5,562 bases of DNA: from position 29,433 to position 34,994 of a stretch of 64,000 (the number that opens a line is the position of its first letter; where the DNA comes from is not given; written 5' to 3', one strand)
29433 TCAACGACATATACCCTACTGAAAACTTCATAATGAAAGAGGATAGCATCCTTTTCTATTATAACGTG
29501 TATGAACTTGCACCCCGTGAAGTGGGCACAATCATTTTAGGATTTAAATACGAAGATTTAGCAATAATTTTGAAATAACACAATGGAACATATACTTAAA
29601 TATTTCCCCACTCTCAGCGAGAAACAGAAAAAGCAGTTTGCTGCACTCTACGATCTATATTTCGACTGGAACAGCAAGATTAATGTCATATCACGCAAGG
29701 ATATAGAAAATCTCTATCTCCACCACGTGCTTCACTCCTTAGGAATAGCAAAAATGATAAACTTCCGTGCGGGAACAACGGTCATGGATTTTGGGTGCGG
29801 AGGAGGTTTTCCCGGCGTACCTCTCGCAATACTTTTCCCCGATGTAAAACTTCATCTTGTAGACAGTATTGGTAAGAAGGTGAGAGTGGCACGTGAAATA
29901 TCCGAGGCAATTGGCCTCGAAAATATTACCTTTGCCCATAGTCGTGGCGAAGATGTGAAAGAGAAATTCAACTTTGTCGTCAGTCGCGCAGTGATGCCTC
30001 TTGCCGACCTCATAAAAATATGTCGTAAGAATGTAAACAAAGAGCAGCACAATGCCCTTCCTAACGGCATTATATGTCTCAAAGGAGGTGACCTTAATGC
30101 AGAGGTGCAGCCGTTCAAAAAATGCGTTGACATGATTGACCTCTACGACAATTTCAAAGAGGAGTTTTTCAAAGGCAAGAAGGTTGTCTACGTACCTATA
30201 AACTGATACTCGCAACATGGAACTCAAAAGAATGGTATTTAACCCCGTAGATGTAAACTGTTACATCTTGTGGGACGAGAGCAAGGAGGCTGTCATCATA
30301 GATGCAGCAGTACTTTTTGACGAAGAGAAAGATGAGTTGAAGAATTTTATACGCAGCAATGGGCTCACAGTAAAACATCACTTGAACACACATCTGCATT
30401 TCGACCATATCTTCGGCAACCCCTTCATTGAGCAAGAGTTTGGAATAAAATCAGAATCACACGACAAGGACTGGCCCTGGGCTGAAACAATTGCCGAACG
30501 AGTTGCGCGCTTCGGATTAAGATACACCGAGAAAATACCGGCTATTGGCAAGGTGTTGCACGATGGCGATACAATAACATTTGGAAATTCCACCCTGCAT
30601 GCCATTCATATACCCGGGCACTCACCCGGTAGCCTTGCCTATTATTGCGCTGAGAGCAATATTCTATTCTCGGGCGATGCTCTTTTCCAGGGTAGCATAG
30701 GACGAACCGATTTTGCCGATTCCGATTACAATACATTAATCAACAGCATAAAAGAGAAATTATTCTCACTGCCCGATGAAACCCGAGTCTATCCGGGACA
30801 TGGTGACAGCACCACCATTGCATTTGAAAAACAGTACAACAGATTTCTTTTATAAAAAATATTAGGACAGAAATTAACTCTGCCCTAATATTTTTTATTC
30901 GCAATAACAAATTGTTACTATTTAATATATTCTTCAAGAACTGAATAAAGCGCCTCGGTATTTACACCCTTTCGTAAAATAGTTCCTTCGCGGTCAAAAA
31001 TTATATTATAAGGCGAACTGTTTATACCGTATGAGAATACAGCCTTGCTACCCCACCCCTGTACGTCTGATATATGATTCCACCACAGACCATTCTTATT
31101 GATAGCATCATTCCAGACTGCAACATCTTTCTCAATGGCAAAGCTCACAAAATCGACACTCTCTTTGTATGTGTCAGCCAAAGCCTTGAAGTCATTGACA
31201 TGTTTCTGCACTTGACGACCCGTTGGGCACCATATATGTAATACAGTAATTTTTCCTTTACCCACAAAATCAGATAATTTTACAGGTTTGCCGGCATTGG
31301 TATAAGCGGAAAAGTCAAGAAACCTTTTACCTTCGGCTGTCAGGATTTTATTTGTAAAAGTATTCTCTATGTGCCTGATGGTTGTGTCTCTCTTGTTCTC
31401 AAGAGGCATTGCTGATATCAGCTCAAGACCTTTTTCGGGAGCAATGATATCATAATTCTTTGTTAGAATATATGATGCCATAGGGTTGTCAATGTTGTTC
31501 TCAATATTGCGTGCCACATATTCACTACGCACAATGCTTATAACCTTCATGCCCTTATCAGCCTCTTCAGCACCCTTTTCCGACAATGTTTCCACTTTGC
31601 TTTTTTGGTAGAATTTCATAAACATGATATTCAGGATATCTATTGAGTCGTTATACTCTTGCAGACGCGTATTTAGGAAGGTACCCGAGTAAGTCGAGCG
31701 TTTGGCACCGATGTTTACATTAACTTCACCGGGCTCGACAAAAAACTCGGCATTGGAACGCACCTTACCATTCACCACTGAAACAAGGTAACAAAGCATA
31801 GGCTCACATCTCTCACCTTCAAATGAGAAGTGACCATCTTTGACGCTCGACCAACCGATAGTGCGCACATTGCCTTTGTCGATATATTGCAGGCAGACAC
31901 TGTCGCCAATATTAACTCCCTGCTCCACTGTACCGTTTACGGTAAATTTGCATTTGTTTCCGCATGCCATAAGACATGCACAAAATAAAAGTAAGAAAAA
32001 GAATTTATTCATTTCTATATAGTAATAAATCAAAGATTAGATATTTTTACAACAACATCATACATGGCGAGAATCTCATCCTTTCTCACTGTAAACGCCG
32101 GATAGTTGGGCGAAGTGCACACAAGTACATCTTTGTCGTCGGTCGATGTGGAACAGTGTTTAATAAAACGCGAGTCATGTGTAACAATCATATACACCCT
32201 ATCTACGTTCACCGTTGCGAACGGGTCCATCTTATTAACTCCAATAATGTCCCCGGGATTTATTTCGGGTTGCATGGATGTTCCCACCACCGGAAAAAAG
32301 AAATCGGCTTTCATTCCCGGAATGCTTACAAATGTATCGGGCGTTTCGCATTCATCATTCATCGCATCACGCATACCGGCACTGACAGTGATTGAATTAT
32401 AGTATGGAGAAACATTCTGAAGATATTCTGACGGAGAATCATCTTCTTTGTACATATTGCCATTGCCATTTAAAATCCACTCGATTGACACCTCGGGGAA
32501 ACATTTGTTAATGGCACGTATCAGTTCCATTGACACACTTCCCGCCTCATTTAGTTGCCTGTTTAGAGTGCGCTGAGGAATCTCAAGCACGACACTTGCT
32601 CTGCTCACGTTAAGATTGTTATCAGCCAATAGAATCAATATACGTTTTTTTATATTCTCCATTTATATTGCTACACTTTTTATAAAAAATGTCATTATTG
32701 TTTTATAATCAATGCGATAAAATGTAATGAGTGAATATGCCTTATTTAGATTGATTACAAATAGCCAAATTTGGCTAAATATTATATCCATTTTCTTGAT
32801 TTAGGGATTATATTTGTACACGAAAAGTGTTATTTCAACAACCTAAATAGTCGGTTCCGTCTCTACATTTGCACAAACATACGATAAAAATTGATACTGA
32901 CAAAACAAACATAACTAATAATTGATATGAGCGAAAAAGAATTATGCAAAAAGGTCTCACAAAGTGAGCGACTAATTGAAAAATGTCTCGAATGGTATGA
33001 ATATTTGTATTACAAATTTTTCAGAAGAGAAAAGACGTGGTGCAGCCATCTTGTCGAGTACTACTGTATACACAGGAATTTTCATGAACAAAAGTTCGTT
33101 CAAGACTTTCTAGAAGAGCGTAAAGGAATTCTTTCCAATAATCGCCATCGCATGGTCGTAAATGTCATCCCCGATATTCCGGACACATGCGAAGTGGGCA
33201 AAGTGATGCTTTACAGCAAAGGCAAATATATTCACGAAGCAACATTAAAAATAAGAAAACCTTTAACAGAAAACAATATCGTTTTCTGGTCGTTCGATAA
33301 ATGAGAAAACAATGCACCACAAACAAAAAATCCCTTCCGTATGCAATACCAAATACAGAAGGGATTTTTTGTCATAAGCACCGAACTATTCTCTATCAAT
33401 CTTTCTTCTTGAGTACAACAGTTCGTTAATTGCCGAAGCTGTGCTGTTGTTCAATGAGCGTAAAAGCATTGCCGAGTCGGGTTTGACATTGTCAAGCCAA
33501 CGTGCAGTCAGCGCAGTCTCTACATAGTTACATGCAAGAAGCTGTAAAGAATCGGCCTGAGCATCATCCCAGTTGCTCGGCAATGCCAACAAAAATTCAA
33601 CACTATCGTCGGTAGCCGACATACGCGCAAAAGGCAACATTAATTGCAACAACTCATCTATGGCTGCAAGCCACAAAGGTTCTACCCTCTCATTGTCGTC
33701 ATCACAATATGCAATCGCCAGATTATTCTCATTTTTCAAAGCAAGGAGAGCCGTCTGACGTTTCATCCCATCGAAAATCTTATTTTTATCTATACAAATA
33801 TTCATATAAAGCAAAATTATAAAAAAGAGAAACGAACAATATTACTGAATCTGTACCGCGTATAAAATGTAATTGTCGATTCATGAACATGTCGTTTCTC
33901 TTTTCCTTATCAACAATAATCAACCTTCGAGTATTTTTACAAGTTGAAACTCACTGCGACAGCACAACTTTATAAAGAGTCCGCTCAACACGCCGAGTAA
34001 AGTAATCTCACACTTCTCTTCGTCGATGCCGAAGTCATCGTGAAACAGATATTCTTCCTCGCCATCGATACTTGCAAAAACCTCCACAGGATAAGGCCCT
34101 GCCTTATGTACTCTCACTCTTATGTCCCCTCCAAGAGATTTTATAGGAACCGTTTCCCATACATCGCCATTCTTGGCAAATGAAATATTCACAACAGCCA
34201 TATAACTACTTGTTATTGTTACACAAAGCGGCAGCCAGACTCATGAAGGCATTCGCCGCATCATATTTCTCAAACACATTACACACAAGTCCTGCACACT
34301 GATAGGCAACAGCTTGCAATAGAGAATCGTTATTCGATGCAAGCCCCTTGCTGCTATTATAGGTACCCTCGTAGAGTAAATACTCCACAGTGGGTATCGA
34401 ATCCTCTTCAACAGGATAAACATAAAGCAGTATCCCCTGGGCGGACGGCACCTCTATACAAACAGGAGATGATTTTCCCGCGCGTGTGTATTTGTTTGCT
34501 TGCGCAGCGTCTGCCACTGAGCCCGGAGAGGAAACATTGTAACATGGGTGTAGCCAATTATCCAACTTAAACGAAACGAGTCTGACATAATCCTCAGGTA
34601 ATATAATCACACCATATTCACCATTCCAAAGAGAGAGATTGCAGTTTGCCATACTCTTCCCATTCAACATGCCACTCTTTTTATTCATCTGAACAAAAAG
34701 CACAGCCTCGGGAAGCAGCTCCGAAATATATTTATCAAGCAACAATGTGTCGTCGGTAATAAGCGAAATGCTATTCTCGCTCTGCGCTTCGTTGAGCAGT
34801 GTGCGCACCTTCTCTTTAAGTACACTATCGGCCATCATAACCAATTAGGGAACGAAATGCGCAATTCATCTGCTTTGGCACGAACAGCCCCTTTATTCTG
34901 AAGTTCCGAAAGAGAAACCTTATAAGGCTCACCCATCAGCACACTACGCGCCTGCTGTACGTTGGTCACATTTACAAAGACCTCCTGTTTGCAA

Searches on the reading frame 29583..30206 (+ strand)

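Call 14: search_protein_families(library=pfam, proteins=[window:29583-30206:+], max_evalue=0.00001)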
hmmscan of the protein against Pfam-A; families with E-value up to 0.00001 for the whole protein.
window:29583-30206:+ (207 aa): 3 families
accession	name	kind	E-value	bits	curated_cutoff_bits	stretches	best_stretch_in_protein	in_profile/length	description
PF02527.21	GidB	-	1.3e-33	116.3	27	1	15-179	1-160/184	rRNA small subunit methyltransferase G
PF13847.12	Methyltransf_31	-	6.9e-12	45.7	27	1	63-174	3-117/145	Methyltransferase domain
PF05175.20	MTS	-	6.3e-07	29.6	23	1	62-134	30-104/170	Methyltransferase small domain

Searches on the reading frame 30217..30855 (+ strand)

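Call 14: search_protein_families(library=pfam, proteins=[window:30217-30855:+], max_evalue=0.00001)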
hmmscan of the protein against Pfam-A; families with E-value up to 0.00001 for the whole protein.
window:30217-30855:+ (212 aa): 1 family
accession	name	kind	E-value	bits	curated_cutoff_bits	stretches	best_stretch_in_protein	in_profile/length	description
PF00753.33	Lactamase_B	-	3.5e-33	115.7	22.7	1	10-195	3-196/196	Metallo-beta-lactamase superfamily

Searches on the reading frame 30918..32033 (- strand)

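Call 14: search_protein_families(library=pfam, proteins=[window:30918-32033:-], max_evalue=0.00001)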
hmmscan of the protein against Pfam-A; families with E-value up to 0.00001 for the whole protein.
window:30918-32033:- (371 aa): 3 families
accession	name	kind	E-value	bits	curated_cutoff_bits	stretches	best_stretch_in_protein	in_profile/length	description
PF14289.11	DUF4369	-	7.5e-12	46.1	25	1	30-122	1-89/91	Domain of unknown function (DUF4369)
PF00578.27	AhpC-TSA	-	2e-08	34.6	26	1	235-352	2-121/124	AhpC/TSA family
PF13905.12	Thioredoxin_8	-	1.3e-07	32.3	27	1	260-352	1-94/94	Thioredoxin-like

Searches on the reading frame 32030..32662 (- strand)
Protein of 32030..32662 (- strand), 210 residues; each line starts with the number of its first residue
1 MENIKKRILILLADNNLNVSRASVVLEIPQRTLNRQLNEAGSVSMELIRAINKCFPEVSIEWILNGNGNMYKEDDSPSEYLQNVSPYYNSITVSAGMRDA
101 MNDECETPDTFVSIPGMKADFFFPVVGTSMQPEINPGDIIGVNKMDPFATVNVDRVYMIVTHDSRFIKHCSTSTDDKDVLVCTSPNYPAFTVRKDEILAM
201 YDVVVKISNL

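Call 14: search_protein_families(library=pfam, proteins=[window:32030-32662:-], max_evalue=0.00001)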
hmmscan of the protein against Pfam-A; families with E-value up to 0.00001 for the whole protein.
window:32030-32662:- (210 aa): 1 family
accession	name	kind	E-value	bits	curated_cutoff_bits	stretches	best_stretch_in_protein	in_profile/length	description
PF00717.28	Peptidase_S24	-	2.9e-07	30.7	23.3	1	104-196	21-107/116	Peptidase S24-like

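Call 94: search_protein_families(library=padloc, proteins=[window:32030-32662:-], max_evalue=0.01)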
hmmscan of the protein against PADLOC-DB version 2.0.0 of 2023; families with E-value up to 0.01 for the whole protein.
window:32030-32662:- (210 aa): 0 families

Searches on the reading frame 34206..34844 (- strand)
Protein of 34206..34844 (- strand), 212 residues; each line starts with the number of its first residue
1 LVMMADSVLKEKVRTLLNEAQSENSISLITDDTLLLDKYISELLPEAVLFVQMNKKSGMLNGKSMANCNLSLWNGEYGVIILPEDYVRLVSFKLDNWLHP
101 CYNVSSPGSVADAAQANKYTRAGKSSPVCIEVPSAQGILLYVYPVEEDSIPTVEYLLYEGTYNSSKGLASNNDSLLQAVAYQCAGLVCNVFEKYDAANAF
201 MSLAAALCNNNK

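Call 14: search_protein_families(library=pfam, proteins=[window:34206-34844:-], max_evalue=0.00001)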
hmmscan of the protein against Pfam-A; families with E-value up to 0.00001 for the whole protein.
window:34206-34844:- (212 aa): 0 families

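Call 50: search_protein_families(library=phrogs, proteins=[window:34206-34844:-], max_evalue=0.001)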
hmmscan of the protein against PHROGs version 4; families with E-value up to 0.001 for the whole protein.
window:34206-34844:- (212 aa): 1 family
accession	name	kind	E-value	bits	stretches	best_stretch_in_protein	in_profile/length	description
phrog_22135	-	unknown function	6.2e-16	59.8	1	8-206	8-209/212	-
